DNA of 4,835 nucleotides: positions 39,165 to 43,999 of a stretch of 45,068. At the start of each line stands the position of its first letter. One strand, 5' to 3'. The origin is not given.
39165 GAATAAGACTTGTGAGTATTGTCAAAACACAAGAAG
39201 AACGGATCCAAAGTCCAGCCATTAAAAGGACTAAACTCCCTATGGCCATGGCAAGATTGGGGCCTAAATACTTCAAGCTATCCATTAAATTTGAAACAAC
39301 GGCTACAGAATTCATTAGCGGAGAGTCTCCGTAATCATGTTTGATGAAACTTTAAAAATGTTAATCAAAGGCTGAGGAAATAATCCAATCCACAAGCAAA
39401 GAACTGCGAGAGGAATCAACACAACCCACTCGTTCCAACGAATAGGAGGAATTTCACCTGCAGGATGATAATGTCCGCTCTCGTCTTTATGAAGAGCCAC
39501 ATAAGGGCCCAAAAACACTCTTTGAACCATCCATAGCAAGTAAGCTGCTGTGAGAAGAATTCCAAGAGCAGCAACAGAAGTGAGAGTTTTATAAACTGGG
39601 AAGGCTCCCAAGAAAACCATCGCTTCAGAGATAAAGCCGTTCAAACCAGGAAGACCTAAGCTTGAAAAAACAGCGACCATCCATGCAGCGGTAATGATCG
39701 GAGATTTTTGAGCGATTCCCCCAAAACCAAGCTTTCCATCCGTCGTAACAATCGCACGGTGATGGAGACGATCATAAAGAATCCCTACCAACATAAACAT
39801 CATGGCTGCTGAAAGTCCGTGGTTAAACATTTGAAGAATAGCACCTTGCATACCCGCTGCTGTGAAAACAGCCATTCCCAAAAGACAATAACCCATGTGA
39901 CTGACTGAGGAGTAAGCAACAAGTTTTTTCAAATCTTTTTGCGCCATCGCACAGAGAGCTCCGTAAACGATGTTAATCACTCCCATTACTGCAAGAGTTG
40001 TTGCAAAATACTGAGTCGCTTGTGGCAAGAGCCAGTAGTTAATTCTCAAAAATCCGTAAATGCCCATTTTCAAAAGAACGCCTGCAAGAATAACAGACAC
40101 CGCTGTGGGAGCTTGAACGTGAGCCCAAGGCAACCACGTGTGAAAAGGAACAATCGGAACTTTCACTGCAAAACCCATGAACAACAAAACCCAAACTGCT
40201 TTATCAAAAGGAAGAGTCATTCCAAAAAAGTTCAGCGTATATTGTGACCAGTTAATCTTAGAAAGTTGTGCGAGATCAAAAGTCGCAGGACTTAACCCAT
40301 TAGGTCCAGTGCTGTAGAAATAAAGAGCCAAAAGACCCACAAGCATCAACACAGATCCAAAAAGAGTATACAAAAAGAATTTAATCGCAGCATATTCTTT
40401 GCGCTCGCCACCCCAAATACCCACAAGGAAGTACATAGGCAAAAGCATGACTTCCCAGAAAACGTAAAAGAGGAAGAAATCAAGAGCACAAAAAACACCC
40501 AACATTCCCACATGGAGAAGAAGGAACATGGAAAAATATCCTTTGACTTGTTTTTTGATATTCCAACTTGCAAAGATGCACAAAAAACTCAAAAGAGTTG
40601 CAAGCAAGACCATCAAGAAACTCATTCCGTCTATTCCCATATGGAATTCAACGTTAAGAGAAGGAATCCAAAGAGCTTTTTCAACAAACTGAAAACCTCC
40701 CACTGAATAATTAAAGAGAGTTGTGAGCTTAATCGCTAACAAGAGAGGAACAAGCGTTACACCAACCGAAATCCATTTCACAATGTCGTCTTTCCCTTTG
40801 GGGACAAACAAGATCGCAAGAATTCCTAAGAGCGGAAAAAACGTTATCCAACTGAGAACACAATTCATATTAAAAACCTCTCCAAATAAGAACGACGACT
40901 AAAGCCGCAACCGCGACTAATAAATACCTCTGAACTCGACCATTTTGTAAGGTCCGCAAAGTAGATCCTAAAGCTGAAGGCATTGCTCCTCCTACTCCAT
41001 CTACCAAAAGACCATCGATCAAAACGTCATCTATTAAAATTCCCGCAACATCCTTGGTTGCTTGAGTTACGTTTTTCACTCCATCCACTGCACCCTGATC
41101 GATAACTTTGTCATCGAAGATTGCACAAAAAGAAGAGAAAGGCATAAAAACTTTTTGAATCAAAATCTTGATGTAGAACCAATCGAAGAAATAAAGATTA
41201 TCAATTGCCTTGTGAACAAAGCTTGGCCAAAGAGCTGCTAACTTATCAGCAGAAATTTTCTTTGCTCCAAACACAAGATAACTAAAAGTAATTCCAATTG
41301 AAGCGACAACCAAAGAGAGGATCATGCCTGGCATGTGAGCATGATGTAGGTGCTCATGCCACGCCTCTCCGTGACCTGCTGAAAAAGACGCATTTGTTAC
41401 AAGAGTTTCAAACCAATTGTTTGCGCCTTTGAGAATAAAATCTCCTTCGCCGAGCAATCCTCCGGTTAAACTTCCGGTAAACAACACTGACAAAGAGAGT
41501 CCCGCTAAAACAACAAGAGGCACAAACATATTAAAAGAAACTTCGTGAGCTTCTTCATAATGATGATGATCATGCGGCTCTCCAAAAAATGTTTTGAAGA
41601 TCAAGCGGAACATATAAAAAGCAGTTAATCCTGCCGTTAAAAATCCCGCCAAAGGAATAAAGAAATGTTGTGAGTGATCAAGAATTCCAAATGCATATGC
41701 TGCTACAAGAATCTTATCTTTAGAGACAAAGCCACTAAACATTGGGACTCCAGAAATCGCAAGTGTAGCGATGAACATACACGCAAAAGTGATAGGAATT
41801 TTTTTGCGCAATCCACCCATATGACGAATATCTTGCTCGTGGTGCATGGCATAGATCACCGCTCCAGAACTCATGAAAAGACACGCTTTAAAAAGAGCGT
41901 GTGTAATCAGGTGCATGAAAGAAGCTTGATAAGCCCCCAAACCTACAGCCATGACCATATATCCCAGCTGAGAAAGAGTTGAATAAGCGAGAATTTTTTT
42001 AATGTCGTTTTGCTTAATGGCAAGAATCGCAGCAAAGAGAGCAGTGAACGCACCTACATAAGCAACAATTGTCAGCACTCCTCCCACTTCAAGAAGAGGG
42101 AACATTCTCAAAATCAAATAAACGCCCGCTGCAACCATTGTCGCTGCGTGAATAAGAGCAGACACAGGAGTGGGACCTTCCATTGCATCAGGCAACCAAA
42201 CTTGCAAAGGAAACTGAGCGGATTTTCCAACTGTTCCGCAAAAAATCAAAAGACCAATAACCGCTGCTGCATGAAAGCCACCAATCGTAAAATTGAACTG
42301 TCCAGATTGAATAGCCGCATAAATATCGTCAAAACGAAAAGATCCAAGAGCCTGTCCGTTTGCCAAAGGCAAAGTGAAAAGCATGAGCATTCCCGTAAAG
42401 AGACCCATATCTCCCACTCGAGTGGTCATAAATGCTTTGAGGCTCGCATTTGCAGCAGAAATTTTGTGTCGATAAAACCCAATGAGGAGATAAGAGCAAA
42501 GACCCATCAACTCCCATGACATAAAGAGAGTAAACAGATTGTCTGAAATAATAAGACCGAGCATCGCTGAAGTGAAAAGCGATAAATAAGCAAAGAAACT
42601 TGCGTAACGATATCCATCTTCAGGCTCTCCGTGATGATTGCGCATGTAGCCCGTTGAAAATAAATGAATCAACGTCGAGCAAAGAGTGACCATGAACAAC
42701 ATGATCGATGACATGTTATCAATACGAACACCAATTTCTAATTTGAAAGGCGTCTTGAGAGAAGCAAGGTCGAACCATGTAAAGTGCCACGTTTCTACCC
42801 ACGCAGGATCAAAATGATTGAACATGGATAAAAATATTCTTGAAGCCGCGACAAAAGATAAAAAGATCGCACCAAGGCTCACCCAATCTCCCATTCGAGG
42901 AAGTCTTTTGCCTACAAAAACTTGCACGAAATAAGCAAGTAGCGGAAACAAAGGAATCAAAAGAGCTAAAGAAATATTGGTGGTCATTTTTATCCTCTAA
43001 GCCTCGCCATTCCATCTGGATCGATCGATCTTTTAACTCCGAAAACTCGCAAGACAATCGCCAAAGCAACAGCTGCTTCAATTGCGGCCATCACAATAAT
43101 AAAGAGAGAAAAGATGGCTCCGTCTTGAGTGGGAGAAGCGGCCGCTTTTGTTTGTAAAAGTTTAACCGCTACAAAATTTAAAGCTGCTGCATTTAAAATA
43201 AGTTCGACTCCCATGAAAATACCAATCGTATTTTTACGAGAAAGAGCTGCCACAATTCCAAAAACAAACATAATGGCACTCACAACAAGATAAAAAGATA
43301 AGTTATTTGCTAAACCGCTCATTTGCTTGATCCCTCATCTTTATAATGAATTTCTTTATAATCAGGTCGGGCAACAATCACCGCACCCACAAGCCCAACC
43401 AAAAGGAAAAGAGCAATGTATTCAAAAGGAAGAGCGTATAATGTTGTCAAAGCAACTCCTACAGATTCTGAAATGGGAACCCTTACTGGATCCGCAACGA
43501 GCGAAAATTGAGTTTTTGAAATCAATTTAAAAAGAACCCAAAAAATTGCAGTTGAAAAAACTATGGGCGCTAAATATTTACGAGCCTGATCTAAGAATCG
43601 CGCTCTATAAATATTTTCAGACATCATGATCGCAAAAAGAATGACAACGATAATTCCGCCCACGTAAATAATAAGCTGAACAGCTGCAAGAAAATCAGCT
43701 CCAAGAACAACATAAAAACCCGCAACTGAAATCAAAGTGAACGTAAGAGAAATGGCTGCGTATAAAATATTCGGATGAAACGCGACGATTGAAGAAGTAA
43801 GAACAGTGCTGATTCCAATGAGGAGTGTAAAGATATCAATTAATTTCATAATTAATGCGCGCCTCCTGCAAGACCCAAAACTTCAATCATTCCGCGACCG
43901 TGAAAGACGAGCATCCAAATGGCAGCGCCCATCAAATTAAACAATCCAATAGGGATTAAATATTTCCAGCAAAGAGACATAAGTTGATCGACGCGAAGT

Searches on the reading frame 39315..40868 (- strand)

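Call 4: search_protein_families(library=pfam, proteins=[window:39315-40868:-])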
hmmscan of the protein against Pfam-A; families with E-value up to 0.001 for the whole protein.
window:39315-40868:- (517 aa): 2 families
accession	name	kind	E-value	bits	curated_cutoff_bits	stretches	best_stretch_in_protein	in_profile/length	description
PF00361.26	Proton_antipo_M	-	2.6e-68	230.8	21.5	1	128-439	1-293/294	NADH:quinone oxidoreductase/Mrp antiporter, TM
PF01059.23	Oxidored_q5_N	-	0.00069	20.1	22.7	1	56-122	36-103/110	NADH-ubiquinone oxidoreductase chain 4, amino terminus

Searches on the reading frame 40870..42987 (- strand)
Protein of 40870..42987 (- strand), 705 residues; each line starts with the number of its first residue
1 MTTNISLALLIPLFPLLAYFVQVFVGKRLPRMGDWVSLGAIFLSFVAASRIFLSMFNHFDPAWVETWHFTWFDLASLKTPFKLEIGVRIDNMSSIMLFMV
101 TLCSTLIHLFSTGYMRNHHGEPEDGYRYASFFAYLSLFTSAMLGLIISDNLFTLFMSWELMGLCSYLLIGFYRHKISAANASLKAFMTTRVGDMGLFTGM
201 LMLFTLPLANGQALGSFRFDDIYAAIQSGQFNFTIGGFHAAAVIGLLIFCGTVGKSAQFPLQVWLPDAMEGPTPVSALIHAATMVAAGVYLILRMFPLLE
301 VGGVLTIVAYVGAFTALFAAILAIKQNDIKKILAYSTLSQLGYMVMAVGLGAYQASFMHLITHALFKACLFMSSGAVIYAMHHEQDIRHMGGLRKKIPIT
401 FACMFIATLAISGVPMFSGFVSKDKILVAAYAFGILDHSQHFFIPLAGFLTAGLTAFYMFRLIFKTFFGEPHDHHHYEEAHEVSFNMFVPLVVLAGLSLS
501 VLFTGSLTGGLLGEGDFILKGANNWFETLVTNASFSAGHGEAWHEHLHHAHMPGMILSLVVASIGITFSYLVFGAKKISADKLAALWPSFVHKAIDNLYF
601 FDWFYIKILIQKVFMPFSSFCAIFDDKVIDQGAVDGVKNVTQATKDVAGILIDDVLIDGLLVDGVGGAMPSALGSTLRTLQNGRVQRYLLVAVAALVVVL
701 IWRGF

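Call 4: search_protein_families(library=pfam, proteins=[window:40870-42987:-])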
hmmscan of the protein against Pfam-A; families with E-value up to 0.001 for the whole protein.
window:40870-42987:- (705 aa): 2 families
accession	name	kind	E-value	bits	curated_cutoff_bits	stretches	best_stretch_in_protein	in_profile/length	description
PF00361.26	Proton_antipo_M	-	1.6e-79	267.6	21.5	1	148-434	1-279/294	NADH:quinone oxidoreductase/Mrp antiporter, TM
PF00662.26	Proton_antipo_N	-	1.1e-12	48.1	24.5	1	81-119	7-45/51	NADH-Ubiquinone oxidoreductase (complex I), chain 5 N-terminus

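Call 80: find_homologous_proteins(query=window:40870-42987:-)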
Query window:40870-42987:- (705 aa): 8000 proteins with E <= 0.001 among 8000 candidates; the best 120 are listed.
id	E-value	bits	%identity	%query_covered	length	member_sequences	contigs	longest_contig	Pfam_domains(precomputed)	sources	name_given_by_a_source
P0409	0.0e+0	1566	100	100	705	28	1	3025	PF00662.27,PF00361.26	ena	-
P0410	0.0e+0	1519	95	100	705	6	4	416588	PF00662.27,PF00361.26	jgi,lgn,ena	jgi:NADH-quinone oxidoreductase subunit L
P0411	0.0e+0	1365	84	100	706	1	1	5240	PF00662.27,PF00361.26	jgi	-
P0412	0.0e+0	1309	81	100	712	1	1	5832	PF00662.27,PF00361.26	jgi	jgi:NADH-quinone oxidoreductase subunit L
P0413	0.0e+0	1292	81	100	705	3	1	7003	PF00662.27,PF00361.26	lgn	-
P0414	0.0e+0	1284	80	100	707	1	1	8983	PF00662.27,PF00361.26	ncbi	-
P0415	0.0e+0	1278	80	100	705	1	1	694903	PF00662.27,PF00361.26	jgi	-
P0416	0.0e+0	1268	79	100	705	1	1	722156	PF00662.27,PF00361.26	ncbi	ncbi:MAG: NADH-quinone oxidoreductase subunit L [Bdellovibrionota bacterium]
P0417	0.0e+0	1117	72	100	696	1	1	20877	PF00662.27,PF00361.26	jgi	jgi:NADH-quinone oxidoreductase subunit L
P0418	0.0e+0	1111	72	100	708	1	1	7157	PF00662.27,PF00361.26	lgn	-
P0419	0.0e+0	1104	72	96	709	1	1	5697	PF00662.27,PF00361.26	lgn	-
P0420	0.0e+0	1099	72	99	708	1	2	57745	PF00662.27,PF00361.26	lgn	-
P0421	0.0e+0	1092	71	100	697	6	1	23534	PF00662.27,PF00361.26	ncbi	-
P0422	0.0e+0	1092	71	99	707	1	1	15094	PF00662.27,PF00361.26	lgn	-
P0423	0.0e+0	1081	71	97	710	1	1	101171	PF00662.27,PF00361.26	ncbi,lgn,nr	ncbi:MAG: NADH-quinone oxidoreductase subunit L [Bdellovibrionales bacterium]|nr:NADH-quinone oxidor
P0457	6.7e-288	975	65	99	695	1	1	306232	PF00662.27,PF00361.26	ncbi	-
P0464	6.2e-263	893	61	100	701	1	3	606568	PF00662.27,PF00361.26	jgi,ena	-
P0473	2.7e-206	706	53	98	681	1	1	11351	PF00662.27,PF00361.26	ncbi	-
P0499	8.9e-196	671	52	97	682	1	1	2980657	PF00662.27,PF00361.26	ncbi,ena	-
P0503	2.6e-195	669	50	99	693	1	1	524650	PF00662.27,PF00361.26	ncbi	-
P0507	5.7e-194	665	53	97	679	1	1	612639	PF00662.27,PF00361.26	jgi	-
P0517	2.8e-192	659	50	98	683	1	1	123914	PF00662.27,PF00361.26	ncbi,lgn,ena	-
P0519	2.2e-191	656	53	97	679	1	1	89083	PF00662.27,PF00361.26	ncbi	-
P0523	1.1e-190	654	52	97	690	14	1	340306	PF00662.27,PF00361.26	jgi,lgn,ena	jgi:NADH-quinone oxidoreductase subunit L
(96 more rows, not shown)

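Call 81: list_cluster_members(proteins=[P0499, P0503, P0507, P0464, P0415, P0457, P0517, P0523, P0473, P0519])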
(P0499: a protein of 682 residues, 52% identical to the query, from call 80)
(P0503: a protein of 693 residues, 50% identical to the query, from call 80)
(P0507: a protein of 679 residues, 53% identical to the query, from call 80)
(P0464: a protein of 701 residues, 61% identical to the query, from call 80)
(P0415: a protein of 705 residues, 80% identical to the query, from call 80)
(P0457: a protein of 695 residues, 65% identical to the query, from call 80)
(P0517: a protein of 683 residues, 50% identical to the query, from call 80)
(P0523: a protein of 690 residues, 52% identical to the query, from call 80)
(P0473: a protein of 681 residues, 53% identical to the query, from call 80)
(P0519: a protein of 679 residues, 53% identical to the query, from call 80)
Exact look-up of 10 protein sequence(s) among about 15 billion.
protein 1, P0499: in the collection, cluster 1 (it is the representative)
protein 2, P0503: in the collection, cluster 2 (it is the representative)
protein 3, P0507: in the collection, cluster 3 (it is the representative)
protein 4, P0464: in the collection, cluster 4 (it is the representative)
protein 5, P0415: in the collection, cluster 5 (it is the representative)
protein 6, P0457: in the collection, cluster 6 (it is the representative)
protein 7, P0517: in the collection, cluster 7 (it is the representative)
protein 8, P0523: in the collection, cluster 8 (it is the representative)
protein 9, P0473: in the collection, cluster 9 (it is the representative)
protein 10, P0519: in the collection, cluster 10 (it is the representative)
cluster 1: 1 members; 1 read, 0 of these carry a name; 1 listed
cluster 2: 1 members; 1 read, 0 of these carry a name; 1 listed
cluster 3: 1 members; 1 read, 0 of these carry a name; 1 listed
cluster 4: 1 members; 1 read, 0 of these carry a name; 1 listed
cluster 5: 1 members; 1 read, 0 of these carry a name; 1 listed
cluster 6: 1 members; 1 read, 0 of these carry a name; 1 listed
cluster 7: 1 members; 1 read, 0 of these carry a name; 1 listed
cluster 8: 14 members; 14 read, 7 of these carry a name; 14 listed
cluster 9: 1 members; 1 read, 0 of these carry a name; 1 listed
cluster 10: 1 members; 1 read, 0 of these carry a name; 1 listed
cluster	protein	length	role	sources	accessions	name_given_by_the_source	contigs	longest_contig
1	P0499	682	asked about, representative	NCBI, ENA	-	-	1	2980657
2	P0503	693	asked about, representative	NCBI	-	-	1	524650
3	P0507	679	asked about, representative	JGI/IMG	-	-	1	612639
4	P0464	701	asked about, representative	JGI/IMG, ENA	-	-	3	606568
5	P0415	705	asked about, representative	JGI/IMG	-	-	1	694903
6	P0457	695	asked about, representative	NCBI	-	-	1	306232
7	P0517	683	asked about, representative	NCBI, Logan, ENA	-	-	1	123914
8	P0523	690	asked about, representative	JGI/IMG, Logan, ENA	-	NADH-quinone oxidoreductase subunit L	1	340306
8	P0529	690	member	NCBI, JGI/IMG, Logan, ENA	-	NADH-quinone oxidoreductase subunit L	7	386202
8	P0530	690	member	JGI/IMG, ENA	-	NADH-quinone oxidoreductase subunit L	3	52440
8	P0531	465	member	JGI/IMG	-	NADH-quinone oxidoreductase subunit L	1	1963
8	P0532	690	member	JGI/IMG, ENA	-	NADH-quinone oxidoreductase subunit L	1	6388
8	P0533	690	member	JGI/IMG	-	NADH-quinone oxidoreductase subunit L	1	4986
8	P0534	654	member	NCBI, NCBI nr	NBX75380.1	MAG: NADH-quinone oxidoreductase subunit L, partial [Proteobacteria bacterium] | NADH-quinone oxidoreductase subunit L [Pseudomonadota bacterium]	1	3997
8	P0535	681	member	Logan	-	-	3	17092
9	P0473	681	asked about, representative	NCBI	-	-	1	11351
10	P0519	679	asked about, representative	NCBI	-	-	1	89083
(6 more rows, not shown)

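Call 92: predict_structure(alignment_id=A2)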
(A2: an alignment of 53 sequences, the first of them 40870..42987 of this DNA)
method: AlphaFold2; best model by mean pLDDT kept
length: 705 residues; sequences in the alignment: 53
mean_pLDDT: 82.7   pTM: 0.81
mean pLDDT of the five models: 82.7, 79.1, 77.9, 77.5, 76.7
residues with pLDDT >= 90: 293; 70-90: 271; 50-70: 126; < 50: 15
segments of 3 or more residues with pLDDT < 50: 676-683
pLDDT, mean of each block of 10 residues (from residue 1): 95 97 91 93 98 93 91 73 88 94 94 81 74 92 95 92 83 75 81 88 79 80 87 86 91 72 71 67 81 90 92 91 88 89 92 90 91 91 89 95 96 89 92 93 96 96 94 88 92 92 69 64 77 59 84 92 95 88 74 61 66 78 74 65 62 57 53 47 52 74 58
secondary structure, 60 per line:
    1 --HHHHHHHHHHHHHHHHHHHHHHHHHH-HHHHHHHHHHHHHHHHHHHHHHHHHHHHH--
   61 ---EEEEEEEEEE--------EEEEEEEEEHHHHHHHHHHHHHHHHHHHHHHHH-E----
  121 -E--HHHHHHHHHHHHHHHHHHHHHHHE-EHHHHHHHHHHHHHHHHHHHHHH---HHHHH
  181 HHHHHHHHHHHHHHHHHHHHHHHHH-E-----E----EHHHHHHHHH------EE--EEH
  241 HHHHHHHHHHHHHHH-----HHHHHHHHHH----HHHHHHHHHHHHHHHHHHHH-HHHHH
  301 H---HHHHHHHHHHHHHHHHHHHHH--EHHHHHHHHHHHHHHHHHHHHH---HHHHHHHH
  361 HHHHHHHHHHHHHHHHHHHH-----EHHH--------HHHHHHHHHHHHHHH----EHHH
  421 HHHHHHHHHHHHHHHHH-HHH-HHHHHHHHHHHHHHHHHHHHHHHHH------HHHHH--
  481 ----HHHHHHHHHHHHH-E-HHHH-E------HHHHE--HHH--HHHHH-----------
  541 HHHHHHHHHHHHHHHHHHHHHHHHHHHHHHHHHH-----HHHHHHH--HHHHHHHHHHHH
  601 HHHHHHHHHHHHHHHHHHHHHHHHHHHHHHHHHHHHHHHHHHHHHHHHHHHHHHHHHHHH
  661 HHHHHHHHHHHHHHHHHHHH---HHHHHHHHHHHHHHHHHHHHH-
elements in order (helices of 4 or more, strands of 3 or more residues): H3-28 H30-58 E64-73 E82-90 H91-114 H125-147 H151-172 H176-205 H219-227 H240-255 H261-270 H275-294 H296-301 H305-325 H329-349 H353-380 H398-412 H418-437 H443-467 H474-478 H485-497 H501-504 H513-516 H525-529 H541-574 H580-586 H589-680 H684-704

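Call 97: fold_search(model_id=the predicted structure, library=pdb)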
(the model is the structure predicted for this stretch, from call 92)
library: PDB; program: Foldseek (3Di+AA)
matches with E <= 10: 332; with E <= 0.001: 193
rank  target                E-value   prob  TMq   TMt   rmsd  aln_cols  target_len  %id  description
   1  9g9y_L                1.2e-31  1.00  0.73  0.78  13.8       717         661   34  Respiratory supercomplex CI2-CIII2-CIV2 (megacomplex) from alphaproteobacterium (released 2026-02-04)
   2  9g83_L                2.2e-31  1.00  0.73  0.78  13.8       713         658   35  Respiratory supercomplex CI1-CIII2-CIV2-(cbb3)1 from alphaproteobacterium (released 2026-02-04)
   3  6khj_F                1.2e-30  1.00  0.70  0.77  13.6       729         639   38  Supercomplex for electron transfer (released 2020-02-12)
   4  8qby_L                8.0e-30  1.00  0.70  0.75  14.2       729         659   33  Respiratory complex I from Paracoccus denitrificans in MSP2N2 nanodiscs (released 2024-09-11)
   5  8qc1_L                9.3e-30  1.00  0.75  0.85   4.8       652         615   36  Respiratory complex I from Paracoccus denitrificans in MSP2N2 nanodiscs (ND4 & ND5 focus refinement) (released 2024-09-11)
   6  6khi_F                3.0e-29  1.00  0.71  0.78  13.5       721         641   38  Supercomplex for cylic electron transport in cyanobacteria (released 2020-02-12)
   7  8e9g_L                3.8e-29  1.00  0.68  0.76  13.6       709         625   33  Mycobacterial respiratory complex I with both quinone positions modelled (released 2022-10-12)
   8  8bpx_L                2.1e-28  1.00  0.74  0.79  14.3       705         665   32  Cryo-EM structure of the Arabidopsis thaliana I+III2 supercomplex (Complete composition) (released 2023-01-25)
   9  6l7o_F                2.9e-28  1.00  0.71  0.77  13.3       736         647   37  cryo-EM structure of cyanobacteria Fd-NDH-1L complex (released 2020-02-19)
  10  8e9i_L                3.0e-28  1.00  0.69  0.78  14.2       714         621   33  Mycobacterial respiratory complex I, semi-inserted quinone (released 2022-10-12)
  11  6hum_F                8.8e-28  1.00  0.71  0.82  12.7       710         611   39  Structure of the photosynthetic complex I from Thermosynechococcus elongatus (released 2019-01-09)
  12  9grx_F                9.5e-28  1.00  0.72  0.70  11.7       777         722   29  NDH-PSI-LHCI supercomplex from S. oleracea (released 2025-02-12)
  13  8e73_5M               1.8e-27  1.00  0.74  0.79  13.0       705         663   30  Vigna radiata supercomplex I+III2 (full bridge) (released 2023-01-11)
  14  7f9o_Q                4.0e-27  1.00  0.69  0.72  14.4       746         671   32  PSI-NDH supercomplex of Barley (released 2021-12-22)
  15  6l7p_F                6.4e-27  1.00  0.70  0.76  13.6       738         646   37  cryo-EM structure of cyanobacteria NDH-1LdelV complex (released 2020-02-19)
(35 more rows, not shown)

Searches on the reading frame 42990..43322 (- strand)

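Call 4: search_protein_families(library=pfam, proteins=[window:42990-43322:-])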
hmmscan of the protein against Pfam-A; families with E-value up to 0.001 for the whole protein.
window:42990-43322:- (110 aa): 1 family
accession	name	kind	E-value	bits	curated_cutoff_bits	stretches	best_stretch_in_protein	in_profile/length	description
PF00420.29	Oxidored_q2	-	7e-18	64.6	26.1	1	11-109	2-94/95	NADH-ubiquinone/plastoquinone oxidoreductase chain 4L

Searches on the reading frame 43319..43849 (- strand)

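Call 4: search_protein_families(library=pfam, proteins=[window:43319-43849:-])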
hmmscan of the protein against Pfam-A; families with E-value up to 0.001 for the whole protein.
window:43319-43849:- (176 aa): 1 family
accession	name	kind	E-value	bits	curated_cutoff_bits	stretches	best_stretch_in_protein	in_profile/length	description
PF00499.25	Oxidored_q3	-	2.9e-29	102.1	33.2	1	20-158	3-145/146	NADH-ubiquinone/plastoquinone oxidoreductase chain 6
